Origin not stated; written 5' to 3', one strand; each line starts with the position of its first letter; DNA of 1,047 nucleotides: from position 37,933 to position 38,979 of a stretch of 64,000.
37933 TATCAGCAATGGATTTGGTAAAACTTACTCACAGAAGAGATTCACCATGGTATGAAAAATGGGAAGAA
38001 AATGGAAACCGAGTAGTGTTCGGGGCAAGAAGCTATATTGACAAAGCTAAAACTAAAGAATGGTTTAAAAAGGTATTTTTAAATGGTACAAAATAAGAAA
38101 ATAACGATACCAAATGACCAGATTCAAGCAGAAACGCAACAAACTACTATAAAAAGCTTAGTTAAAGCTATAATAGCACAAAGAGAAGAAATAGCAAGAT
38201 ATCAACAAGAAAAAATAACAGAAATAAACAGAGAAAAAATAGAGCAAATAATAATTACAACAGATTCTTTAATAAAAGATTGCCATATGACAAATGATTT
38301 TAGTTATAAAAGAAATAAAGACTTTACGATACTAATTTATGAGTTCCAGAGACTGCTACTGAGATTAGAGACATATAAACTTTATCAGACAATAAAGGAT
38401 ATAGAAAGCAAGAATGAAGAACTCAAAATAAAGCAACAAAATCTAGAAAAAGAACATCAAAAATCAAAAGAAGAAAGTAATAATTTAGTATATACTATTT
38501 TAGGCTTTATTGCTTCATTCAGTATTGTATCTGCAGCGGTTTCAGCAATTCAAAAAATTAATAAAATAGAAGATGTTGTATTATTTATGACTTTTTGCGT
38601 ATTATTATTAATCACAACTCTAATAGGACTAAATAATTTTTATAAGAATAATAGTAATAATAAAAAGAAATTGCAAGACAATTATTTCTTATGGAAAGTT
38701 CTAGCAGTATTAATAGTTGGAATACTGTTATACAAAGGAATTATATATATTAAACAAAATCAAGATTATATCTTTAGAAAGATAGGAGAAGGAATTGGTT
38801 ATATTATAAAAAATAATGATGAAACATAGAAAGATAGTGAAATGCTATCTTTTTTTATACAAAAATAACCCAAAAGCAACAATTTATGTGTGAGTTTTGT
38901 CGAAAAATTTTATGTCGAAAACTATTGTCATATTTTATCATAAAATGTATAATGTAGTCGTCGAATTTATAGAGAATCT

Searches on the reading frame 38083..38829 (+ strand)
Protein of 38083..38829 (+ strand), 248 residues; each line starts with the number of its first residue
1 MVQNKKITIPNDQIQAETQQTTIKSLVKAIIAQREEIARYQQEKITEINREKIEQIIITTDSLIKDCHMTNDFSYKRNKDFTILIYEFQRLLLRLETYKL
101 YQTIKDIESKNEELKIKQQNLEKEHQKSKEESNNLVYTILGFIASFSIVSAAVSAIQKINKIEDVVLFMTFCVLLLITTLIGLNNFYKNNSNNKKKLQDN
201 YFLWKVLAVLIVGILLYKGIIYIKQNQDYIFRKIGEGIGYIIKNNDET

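Call 7: search_protein_families(library=pfam, proteins=[window:38083-38829:+], max_evalue=0.01)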
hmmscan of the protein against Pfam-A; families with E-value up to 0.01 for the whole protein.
window:38083-38829:+ (248 aa): 2 families
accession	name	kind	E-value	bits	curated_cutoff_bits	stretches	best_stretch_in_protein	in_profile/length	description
PF09925.14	DUF2157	-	0.0025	17.9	32.4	1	122-225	19-114/146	Predicted membrane protein (DUF2157)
PF19554.4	DUF6077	-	0.0048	16.2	27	1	126-228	27-137/354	Family of unknown function (DUF6077)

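Call 8: search_protein_families(library=phrogs, proteins=[window:38083-38829:+], max_evalue=0.01)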
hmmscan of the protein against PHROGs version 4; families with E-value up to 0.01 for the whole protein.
window:38083-38829:+ (248 aa): 0 families
